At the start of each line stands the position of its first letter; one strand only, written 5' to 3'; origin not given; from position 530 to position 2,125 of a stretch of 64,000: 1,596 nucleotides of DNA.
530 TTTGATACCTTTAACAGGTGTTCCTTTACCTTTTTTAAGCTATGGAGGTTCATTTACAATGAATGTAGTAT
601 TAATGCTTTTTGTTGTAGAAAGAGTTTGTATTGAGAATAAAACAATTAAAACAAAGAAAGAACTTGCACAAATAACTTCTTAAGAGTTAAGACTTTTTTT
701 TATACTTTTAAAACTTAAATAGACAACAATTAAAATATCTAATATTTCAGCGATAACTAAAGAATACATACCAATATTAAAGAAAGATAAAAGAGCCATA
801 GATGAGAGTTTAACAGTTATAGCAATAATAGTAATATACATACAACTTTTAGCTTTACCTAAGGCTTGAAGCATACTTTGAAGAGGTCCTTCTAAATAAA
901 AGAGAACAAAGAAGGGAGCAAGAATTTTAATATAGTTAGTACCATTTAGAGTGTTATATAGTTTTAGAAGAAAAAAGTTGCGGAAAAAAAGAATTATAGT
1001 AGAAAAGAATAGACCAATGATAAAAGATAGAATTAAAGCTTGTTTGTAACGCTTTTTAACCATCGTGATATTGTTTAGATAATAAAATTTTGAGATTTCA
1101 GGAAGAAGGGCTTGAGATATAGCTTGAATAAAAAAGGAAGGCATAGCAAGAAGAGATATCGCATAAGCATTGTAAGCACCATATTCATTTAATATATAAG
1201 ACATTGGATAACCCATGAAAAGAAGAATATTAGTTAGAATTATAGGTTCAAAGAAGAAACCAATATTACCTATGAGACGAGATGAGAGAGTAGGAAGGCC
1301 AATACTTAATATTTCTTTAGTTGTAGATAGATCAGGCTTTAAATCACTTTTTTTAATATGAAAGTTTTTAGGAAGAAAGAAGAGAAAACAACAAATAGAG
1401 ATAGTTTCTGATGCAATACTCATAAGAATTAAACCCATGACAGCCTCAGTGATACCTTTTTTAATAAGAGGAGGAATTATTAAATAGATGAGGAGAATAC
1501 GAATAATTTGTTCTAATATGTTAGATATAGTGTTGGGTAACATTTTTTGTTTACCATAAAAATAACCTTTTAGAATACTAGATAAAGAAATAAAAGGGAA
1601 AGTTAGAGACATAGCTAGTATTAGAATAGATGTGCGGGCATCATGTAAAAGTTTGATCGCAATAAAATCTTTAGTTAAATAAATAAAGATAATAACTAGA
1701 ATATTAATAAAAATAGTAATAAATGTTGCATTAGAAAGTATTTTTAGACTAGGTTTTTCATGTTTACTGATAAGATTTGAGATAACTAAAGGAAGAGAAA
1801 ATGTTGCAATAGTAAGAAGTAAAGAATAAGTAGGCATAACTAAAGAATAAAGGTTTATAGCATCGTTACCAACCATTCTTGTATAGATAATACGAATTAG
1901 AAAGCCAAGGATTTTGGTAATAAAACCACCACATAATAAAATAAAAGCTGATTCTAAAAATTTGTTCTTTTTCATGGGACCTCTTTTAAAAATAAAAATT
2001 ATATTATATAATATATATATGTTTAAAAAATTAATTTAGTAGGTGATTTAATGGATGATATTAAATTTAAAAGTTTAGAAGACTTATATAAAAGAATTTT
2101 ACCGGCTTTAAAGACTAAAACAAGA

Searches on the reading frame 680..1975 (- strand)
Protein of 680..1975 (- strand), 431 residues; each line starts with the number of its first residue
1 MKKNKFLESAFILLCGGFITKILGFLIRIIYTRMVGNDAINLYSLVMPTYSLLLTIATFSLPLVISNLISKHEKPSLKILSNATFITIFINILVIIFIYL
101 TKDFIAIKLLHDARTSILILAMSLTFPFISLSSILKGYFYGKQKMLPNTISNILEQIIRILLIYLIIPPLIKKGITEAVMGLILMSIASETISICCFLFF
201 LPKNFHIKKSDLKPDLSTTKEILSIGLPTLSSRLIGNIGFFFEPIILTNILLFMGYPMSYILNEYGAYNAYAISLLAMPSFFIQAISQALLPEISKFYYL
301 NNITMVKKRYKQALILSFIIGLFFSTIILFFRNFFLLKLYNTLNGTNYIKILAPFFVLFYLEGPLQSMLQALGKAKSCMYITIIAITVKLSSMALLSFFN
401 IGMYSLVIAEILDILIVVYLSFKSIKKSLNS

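Call 43: search_protein_families(library=pfam, proteins=[window:680-1975:-], max_evalue=0.00001)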
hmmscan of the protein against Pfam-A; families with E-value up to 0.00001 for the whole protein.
window:680-1975:- (431 aa): 3 families
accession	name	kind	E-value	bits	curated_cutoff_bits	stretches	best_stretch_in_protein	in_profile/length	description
PF01943.22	Polysacc_synt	-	8.4e-33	114.4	28.2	1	7-297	2-273/274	Polysaccharide biosynthesis protein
PF01554.23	MatE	-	5.7e-11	42.8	24.9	1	244-388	1-154/161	MatE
PF13440.11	Polysacc_synt_3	-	9.3e-07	28.8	23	0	306-426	43-162/293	Polysaccharide biosynthesis protein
